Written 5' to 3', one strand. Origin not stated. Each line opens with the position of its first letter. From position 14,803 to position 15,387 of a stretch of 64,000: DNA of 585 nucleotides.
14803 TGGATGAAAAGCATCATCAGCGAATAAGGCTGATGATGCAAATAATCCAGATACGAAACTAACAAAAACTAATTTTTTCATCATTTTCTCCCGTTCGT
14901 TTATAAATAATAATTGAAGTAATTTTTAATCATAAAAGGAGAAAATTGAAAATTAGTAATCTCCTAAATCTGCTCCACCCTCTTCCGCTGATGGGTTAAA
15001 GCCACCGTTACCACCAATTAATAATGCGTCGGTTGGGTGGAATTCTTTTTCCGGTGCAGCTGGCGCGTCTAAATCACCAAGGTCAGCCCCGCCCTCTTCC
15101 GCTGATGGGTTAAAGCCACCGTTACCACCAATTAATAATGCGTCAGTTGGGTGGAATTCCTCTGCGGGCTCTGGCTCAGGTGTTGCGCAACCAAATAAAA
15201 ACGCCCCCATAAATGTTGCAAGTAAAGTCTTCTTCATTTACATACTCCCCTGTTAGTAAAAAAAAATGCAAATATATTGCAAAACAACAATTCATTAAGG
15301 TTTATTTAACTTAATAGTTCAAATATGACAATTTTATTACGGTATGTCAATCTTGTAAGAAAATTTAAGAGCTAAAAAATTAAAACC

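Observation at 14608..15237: Two adjacent secreted hyper-acidic proteins built from a 28-aa module I cannot place in any known family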

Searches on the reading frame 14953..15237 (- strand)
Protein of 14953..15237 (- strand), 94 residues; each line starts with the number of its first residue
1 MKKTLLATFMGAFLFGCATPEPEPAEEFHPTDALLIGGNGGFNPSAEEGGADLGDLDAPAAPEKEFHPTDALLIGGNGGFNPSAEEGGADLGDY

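Call 3: search_protein_families(library=pfam, proteins=[window:14953-15237:-], max_evalue=1)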
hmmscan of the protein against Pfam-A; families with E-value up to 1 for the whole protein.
window:14953-15237:- (94 aa): 1 family
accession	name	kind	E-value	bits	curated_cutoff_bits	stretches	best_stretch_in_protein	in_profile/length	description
PF22034.2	B129_C2H2-zf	-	0.0074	17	27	0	63-73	5-15/22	Uncharacterized protein B-129, C2H2 zinc finger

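Call 4: search_protein_families(library=ncbifam, proteins=[window:14953-15237:-], max_evalue=1)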
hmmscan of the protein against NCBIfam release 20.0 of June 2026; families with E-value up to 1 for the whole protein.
window:14953-15237:- (94 aa): 1 family
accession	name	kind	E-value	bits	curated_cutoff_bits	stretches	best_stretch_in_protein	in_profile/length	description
NF008696.0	PRK11713.3-5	equivalog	0.31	10.3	234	0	68-83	189-204/248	16S rRNA (uracil(1498)-N(3))-methyltransferase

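Call 5: find_homologous_proteins(query=window:14953-15237:-, max_evalue=0.01)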
Query window:14953-15237:- (94 aa): 200 proteins with E <= 0.01 among 238 candidates; the best 120 are listed.
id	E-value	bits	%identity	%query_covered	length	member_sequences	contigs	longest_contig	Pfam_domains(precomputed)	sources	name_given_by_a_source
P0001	3.0e-55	203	56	100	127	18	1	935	-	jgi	-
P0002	4.8e-54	199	99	100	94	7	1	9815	-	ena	-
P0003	2.9e-38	148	62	91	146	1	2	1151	-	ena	-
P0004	3.4e-38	148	62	91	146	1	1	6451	-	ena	-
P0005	3.6e-38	148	62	91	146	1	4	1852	-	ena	-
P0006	3.6e-38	148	62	91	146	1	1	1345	-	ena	-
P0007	4.0e-38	148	62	91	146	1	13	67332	-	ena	-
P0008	5.4e-38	147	78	100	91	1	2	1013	-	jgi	jgi:hypothetical protein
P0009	6.3e-38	147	78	100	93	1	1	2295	-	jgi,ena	-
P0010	1.7e-37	146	63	88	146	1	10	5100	-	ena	-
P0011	1.8e-37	146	63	88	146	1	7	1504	-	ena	-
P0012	2.8e-37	145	63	88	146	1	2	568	-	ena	-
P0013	2.9e-37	145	63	88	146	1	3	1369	-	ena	-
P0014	3.2e-37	145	63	88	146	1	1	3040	-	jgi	jgi:hypothetical protein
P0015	3.3e-37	145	63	88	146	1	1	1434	-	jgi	jgi:hypothetical protein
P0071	1.9e-16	78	44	86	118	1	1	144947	-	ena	-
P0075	1.0e-15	76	52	98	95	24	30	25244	-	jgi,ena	-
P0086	1.1e-13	69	48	91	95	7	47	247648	-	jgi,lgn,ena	-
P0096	1.0e-12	66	53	90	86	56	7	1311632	-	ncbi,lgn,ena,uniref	ncbi:hypothetical protein MCEREM36_00518 [Candidatus Methylopumilus universalis]|uniref:hypothetical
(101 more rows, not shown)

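Call 6: search_solved_structures(query=window:14953-15237:-, max_evalue=10)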
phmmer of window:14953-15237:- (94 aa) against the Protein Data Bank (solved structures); distinct sequences matched with E-value up to 10: 0.
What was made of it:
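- Closest known: SilE/PcoE periplasmic 'metal sponge' proteins. Different: There is no sequence similarity (calls 3, 6).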

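Call 13: find_related_loci(query=A1, collection=genome_contigs, flank=10000)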
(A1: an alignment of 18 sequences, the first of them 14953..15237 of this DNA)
Query A1 (94 aa) in genome_contigs; peptide patterns used: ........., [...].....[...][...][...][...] (x = any residue, [..] = any of these).
89 stretches matched a pattern; 37 encode a relative of the query (tblastn E <= 1e-3); 36 distinct loci.
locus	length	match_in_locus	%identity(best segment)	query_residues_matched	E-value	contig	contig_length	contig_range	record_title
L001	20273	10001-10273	73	1-94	1e-34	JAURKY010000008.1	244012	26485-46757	MAG: Burkholderiales bacterium isolate SFB_Oligo_Co_107 k141_3556440, whole genome shotgun sequence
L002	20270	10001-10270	71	1-94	2e-33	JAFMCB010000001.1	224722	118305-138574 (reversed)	MAG: Methylophilaceae bacterium isolate CPBay_Spr15L08_39 NODE_4_length_224722_cov_19.426387, whole genome shotgun seque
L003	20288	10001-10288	58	1-86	6e-25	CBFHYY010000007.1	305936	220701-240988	MAG: Methylophilaceae bacterium isolate Co_bin_600_orig genome assembly, contig: Co_bin_600_orig_Co_c_000000340586, whol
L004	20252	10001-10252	60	3-81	1e-24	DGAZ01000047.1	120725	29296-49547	MAG TPA_asm: Methylophilales bacterium UBA4017 UBA4017_contig_524, whole genome shotgun sequence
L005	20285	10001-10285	59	3-92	9e-24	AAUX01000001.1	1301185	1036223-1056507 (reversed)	Methylophilales bacterium HTCC2181 1100893002543, whole genome shotgun sequence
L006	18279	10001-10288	54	1-86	7e-22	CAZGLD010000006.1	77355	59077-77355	MAG TPA_asm: uncultured Methylobacillus sp. isolate binchicken_co317_42 genome assembly, contig: NODE_215_length_77355_c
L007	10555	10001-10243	57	1-89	1e-19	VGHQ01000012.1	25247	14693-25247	MAG: Betaproteobacteria bacterium isolate K_Offshore_40m_m1_049 K_Offshore_40m_m1_049_Ga0194133_10002915, whole genome s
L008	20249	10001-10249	54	1-87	6e-19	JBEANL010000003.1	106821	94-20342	MAG: Pseudomonadota bacterium isolate lowercolorado_2019_sw_WHONDRS-S19S_0063_F_bin.28 scaffold_7, whole genome shotgun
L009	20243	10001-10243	55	1-87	1e-18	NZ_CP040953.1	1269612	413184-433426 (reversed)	Candidatus Methylopumilus universalis strain MMS-RVI-51 chromosome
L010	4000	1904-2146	54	1-87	1e-18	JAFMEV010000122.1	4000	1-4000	MAG: Chitinophagaceae bacterium isolate CPBay_Sum0_6L08_134 NODE_20203_length_4000_cov_11.064132, whole genome shotgun s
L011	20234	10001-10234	55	1-85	1e-17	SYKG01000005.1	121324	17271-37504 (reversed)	MAG: Methylotenera sp. isolate F1-80-MAGs032 F1-80__c29000, whole genome shotgun sequence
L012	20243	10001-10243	53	1-88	5e-17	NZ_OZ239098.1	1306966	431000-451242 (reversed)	Candidatus Methylopumilus universalis isolate HalE-M2 chromosome HalE-M2, complete sequence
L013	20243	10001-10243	53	1-89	3e-16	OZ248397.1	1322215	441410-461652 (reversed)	Methylophilaceae bacterium isolate HalH-M7 genome assembly, chromosome: HalH-M7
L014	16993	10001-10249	51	1-86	8e-16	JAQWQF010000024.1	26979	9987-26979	MAG: Methylophilaceae bacterium isolate cluster2_bin.246 k141_164457, whole genome shotgun sequence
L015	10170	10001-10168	66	1-51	6e-15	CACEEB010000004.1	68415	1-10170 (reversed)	uncultured OM43 clade bacterium isolate AG-390-L14 genome assembly, contig: AG-390-L14_NODE_4, whole genome shotgun sequ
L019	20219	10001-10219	42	1-94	5e-14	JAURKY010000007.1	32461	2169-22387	MAG: Burkholderiales bacterium isolate SFB_Oligo_Co_107 k141_3262661, whole genome shotgun sequence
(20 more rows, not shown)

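Call 17: search_protein_representatives(alignment_id=A1)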
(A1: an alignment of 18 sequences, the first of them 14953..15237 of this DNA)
Query: 18 sequences, 92 profile positions. Proteins with E-value up to 0.001 (for the whole library): 25; up to 1e-10: 13; up to 1e-30: 2. The best 25 are listed.
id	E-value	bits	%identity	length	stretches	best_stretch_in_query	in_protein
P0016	1.5e-58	210.9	-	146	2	1-91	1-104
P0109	6.7e-33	128.7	-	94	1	1-92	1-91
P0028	3.2e-30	120.1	-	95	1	1-91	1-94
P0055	1.5e-29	117.9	-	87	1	1-90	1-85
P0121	9.2e-26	105.8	-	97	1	1-91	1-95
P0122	2.6e-25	104.3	-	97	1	1-92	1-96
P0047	4.0e-24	100.6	-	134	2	46-91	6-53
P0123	4.7e-18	81.1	-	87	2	1-56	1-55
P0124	1.8e-17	79.2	-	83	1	21-92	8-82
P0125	4.3e-14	68.4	-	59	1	1-56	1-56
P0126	4.0e-13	65.3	-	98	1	1-66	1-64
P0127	4.2e-12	62.0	-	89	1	48-92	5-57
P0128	1.3e-11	60.4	-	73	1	1-61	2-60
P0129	5.8e-10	55.2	-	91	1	1-55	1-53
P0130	1.1e-09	54.2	-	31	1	57-85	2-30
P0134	1.8e-08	50.4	-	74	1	35-90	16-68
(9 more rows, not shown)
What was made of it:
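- A profile search of 1.84 billion representative proteins found 25 hits, of which 24 are family members (call 17).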

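Call 24: predict_structure(alignment_id=A1)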
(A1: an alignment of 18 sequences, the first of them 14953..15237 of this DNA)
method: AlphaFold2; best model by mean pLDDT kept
length: 94 residues; sequences in the alignment: 18
mean_pLDDT: 60.2   pTM: 0.17
mean pLDDT of the five models: 60.2, 59.8, 56.9, 55.6, 55.3
residues with pLDDT >= 90: 0; 70-90: 13; 50-70: 74; < 50: 7
segments of 3 or more residues with pLDDT < 50: 92-94
pLDDT, mean of each block of 10 residues (from residue 1): 69 65 70 58 53 55 64 58 55 53
secondary structure, 60 per line:
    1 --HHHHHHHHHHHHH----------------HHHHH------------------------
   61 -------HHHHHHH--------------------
elements in order: H3-15 H32-36 H68-74
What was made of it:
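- On WD40 / beta-propeller: The model of the natural protein has no beta structure (call 24).
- Closest known: Curli CsgB/CsgA and Pseudomonas FapB/FapC functional amyloids. Different: The natural protein is modelled as disordered (call 24).
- AlphaFold2 with an 18-sequence alignment gives pLDDT 60 and pTM 0.17 with no tertiary fold (call 24). Disorder of the apo form (call 24) is also seen in lanmodulin and SilE (established knowledge). The natural protein with an alignment is modelled as disordered (call 24).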

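Call 25: find_encoding_contigs(protein=P0096, flank=8000, max_places=2)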
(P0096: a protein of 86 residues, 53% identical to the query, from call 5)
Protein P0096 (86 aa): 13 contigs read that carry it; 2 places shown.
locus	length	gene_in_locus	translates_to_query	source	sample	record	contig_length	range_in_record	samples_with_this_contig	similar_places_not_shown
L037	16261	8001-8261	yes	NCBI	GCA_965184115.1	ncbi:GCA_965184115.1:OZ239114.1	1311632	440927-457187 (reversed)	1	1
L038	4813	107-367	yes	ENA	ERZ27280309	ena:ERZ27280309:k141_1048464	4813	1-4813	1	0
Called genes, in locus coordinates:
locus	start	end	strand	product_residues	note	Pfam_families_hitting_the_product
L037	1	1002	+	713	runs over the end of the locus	PF07715:Plug, PF00593:TonB_dep_Rec_b-barrel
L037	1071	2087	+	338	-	PF00850:Hist_deacetyl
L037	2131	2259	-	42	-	-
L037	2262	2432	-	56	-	-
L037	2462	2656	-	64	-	-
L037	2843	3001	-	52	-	-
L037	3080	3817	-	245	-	PF00106:adh_short, PF08659:KR, PF13561:adh_short_C2, PF23441:SDR (faint)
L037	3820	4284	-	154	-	PF07681:DoxX (weak)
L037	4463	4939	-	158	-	PF00210:Ferritin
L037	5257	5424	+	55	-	-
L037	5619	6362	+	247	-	PF03741:TerC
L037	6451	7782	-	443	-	PF02417:Chromate_transp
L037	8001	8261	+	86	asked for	-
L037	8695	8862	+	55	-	-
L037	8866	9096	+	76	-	-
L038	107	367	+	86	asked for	-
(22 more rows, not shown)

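Call 26: find_encoding_contigs(protein=P0086, flank=8000, max_places=2)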
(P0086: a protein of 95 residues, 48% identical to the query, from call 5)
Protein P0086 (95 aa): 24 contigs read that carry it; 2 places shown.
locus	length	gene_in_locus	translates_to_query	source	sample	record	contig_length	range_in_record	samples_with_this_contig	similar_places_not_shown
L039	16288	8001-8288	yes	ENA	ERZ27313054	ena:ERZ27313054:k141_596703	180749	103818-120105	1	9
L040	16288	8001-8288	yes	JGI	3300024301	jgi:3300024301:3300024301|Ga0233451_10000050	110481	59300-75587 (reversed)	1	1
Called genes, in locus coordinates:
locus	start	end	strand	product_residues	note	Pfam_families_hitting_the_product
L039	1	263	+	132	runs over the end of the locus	PF00707:IF3_C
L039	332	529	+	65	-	PF01632:Ribosomal_L35p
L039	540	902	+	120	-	PF00453:Ribosomal_L20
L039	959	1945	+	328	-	PF02912:Phe_tRNA-synt_N, PF01409:tRNA-synt_2d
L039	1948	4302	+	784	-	PF01588:tRNA_bind, PF03483:B3_4, PF03484:B5, PF17759:tRNA_synthFbeta, PF03147:FDX-ACB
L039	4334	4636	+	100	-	PF00216:Bac_DNA_binding, PF18291:HU-HIG, PF18175:HU-CCDC81_bac_2 (weak)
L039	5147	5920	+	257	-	PF01925:TauE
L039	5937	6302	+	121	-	-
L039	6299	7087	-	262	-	PF13501:SoxY, PF08770:SoxZ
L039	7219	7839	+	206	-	PF08238:Sel1 (faint)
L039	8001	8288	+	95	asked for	-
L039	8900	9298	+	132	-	PF16747:Adhesin_E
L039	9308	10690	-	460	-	PF02878:PGM_PMM_I, PF02879:PGM_PMM_II, PF02880:PGM_PMM_III, PF00408:PGM_PMM_IV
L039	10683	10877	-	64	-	PF04384:Fe-S_assembly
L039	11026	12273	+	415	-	PF00464:SHMT, PF00155:Aminotran_1_2, PF00266:Aminotran_5 (faint), PF01212:Beta_elim_lyase (faint)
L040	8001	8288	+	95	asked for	-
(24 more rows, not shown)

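Call 34: search_solved_structures(query=A1, max_evalue=10, show_alignments=2)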
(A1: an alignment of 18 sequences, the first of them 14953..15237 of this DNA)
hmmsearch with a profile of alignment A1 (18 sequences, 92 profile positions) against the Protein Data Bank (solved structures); distinct sequences matched with E-value up to 10: 11.
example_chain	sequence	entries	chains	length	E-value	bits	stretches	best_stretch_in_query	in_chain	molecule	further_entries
8eo0_A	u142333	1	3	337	0.23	14.7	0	25-74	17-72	Putative coatomer subunit alpha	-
7s23_A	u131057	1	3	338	0.3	14.4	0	25-74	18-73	Coatomer subunit alpha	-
8eny_A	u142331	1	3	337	0.34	14.2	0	24-74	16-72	Putative coatomer subunit alpha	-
7s22_A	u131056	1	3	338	0.34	14.2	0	25-74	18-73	Coatomer subunit alpha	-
8evl_A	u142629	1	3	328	0.35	14.1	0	25-74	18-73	Putative coatomer subunit alpha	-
5hdp_D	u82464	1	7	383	0.35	14.1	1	8-56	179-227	Hydrolase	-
7s16_A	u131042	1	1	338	0.45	13.8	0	25-74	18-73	Coatomer subunit alpha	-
5hdf_B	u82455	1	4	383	0.47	13.7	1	8-56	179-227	Hydrolase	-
8enz_A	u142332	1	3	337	0.52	13.6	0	25-74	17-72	Putative coatomer subunit alpha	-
6pbg_A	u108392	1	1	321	0.76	13.1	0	24-36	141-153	Coatomer subunit alpha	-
2m2j_A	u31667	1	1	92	1.3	12.3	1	18-77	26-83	Putative periplasmic protein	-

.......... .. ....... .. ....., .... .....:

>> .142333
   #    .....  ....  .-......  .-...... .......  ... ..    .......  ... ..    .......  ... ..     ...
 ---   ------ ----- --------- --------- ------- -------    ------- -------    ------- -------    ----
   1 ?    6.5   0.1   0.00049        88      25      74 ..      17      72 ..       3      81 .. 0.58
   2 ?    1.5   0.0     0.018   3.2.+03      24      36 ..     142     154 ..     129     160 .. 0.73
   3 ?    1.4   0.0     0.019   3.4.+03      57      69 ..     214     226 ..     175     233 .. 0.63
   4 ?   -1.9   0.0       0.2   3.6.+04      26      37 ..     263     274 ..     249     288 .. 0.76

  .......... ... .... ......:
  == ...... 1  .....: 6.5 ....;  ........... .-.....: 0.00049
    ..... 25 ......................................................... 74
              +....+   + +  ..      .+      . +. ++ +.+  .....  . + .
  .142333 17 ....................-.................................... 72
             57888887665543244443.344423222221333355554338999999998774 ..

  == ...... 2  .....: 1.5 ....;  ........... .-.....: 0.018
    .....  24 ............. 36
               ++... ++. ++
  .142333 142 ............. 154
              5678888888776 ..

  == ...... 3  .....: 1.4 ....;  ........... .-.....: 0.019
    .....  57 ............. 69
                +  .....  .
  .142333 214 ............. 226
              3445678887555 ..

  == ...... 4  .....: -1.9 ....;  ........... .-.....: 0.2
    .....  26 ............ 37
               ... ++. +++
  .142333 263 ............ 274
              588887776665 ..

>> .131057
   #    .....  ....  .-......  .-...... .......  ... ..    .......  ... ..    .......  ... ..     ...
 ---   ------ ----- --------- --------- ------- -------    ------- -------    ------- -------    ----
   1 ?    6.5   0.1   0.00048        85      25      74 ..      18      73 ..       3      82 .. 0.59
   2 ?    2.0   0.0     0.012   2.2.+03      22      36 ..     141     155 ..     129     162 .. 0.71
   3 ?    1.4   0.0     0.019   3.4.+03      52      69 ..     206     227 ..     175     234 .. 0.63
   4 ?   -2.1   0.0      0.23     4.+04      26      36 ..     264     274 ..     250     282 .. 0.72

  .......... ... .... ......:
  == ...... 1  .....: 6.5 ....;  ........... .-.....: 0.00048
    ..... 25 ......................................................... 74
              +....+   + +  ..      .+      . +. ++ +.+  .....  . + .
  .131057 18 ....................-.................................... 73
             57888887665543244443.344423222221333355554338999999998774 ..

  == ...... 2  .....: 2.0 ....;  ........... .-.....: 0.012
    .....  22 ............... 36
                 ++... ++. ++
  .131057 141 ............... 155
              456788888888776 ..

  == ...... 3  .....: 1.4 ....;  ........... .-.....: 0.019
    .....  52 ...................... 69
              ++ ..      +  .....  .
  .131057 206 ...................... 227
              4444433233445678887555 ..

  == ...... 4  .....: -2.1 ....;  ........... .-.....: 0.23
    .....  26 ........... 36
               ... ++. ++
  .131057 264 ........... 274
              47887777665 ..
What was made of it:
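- On EF-hand / lanmodulin: No EF-hand profile hit (call 3) and no PDB sequence or profile hit to LanM or calmodulin (calls 6, 34).
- On WD40 / beta-propeller: PDB profile E>=0.23 (call 34).
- Pfam, NCBIfam and PDB sequence and profile searches found nothing significant (calls 3, 4, 6, 34).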

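Call 41: find_related_loci(query=A1, collection=viral_contigs, flank=6000)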
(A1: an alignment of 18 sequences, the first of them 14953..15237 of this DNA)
Query A1 (94 aa) in viral_contigs; peptide patterns used: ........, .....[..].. (x = any residue, [..] = any of these).
10 stretches matched a pattern, but none encodes a relative of the query by tblastn (E <= 1e-3).
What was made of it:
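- Tried and rejected: No relative found in 2.9 million viral contigs (call 41).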

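Call 53: search_protein_families(library=ncbifam, proteins=[L019:7844-9922:+, L019:7511-7792:+, L019:10276-10797:+, L019:10828-11703:+, L019:15252-15500:+, L019:15541-16074:+, L019:16763-17971:+, L019:17982-18491:+, L019:18488-19216:+], max_evalue=0.001)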
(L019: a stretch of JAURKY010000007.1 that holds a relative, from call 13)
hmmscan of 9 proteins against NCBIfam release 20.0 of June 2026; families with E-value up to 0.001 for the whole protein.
L019:7844-9922:+ (692 aa): 24 families
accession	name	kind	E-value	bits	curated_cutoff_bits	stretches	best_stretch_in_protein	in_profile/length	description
NF038289.1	Zn_piracy_ZnuD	exception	1.5e-94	318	950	3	3-268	5-265/685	zinc piracy TonB-dependent receptor ZnuD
TIGR01785.1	TonB-hemin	subfamily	2.1e-36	125.6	316.85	1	31-691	6-676/677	TonB-dependent heme/hemoglobin receptor family protein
TIGR01786.1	TonB-hemlactrns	subfamily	3.5e-35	121.5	323.75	2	318-646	383-668/719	TonB-dependent hemoglobin/transferrin/lactoferrin family receptor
TIGR01778.1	TonB-copper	equivalog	1.6e-20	73.4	472.45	2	454-671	397-607/637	TonB-dependent copper receptor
TIGR01783.1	TonB-siderophor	subfamily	4.4e-20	71.8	223.5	2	47-176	6-133/649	TonB-dependent siderophore receptor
TIGR01779.1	TonB-B12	equivalog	3.1e-19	69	599.7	1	10-154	14-157/614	TonB-dependent vitamin B12 receptor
NF010010.0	PRK13483.1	equivalog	2.6e-14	52.2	927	1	6-157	11-169/660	ligand-gated channel protein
NF007926.1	PRK10641.1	equivalog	1.1e-13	50.6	836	1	18-153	19-156/617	TonB-dependent vitamin B12 receptor BtuB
NF010048.1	PRK13524.1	subfamily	1.2e-13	50.5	493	1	116-154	143-179/744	FepA family TonB-dependent siderophore receptor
NF007478.2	PRK10064.1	equivalog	2e-12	46.2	745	1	32-155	36-162/663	catecholate siderophore receptor CirA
NF010038.0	PRK13513.1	equivalog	2.6e-12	46.1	942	1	12-157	21-171/659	ligand-gated channel protein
NF052649.1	TonRcptRhtA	equivalog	2.3e-11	42.6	1100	1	20-170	35-183/744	TonB-dependent siderophore receptor RhtA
TIGR01782.1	TonB-Xanth-Caul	subfamily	4.2e-09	35.3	310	1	477-692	630-868/868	TonB-dependent receptor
NF050067.1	TonBEntbctnRecCfrA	equivalog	5.7e-09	34.8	1200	1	13-156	15-163/698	TonB-dependent ferric enterobactin receptor CfrA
NF010051.0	PRK13528.1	subfamily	9.3e-09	34.1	583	1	112-152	134-173/727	FepA family TonB-dependent siderophore receptor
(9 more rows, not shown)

L019:7511-7792:+ (93 aa): 0 families

L019:10276-10797:+ (173 aa): 1 family
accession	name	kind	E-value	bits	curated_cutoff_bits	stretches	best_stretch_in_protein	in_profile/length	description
TIGR00645.1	HI0507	hypoth_equivalog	1e-57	195.1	144.4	1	7-172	4-167/167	TIGR00645 family protein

L019:10828-11703:+ (291 aa): 9 families
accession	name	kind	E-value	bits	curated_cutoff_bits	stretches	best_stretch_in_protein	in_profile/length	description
NF003965.0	PRK05457.1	equivalog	8e-128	425.8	245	1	1-290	1-283/285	protease HtpX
NF003425.0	PRK04897.1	equivalog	1.5e-43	149.1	355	1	14-291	16-298/298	zinc metalloprotease HtpX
NF002669.0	PRK02391.1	equivalog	3.8e-40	137.9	341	1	29-291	31-291/298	zinc metalloprotease HtpX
NF002826.0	PRK03001.1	equivalog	1.4e-37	129.4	369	1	14-291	8-278/285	zinc metalloprotease HtpX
NF002775.0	PRK02870.1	equivalog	6.3e-35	121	285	1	75-289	108-334/338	zinc metalloprotease HtpX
NF002839.0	PRK03072.1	equivalog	3.4e-32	111.7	412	1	14-290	16-283/291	zinc metalloprotease HtpX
NF002363.0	PRK01345.1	equivalog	2.4e-30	105.8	422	1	63-290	51-277/318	zinc metalloprotease HtpX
NF002322.0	PRK01265.1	equivalog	7.6e-19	68.3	275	1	24-256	27-258/325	zinc metalloprotease HtpX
NF052399.1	M48_lipo_LoiP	exception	2.5e-07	30.4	365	1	31-154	20-137/247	metalloprotease LoiP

L019:15252-15500:+ (82 aa): 0 families

L019:15541-16074:+ (177 aa): 2 families
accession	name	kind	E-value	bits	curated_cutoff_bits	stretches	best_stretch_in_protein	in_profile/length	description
NF008247.1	PRK11023.1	equivalog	4.5e-19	69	184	1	12-168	20-184/192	division/outer membrane stress-associated lipid-binding lipoprotein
NF007858.0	PRK10568.1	equivalog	4.5e-05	23.2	174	1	57-154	82-182/206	molecular chaperone OsmY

L019:16763-17971:+ (402 aa): 1 family
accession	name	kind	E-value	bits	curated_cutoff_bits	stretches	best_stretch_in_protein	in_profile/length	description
TIGR04273.1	Y_sulf_Ax21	equivalog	0.00017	21.8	250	0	324-399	39-116/186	OmpO family porin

L019:17982-18491:+ (169 aa): 2 families
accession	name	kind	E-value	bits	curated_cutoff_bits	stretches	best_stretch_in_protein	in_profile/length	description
NF045876.1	RnfG_DVU2794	exception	3.1e-05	23.6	205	1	89-157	100-173/190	RnfABCDGE type electron transport complex subunit G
NF041840.1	rnfG_Methano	equivalog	7.1e-05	22.5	230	1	80-151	94-172/189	Rnf electron transport complex subunit RnfG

L019:18488-19216:+ (242 aa): 0 families
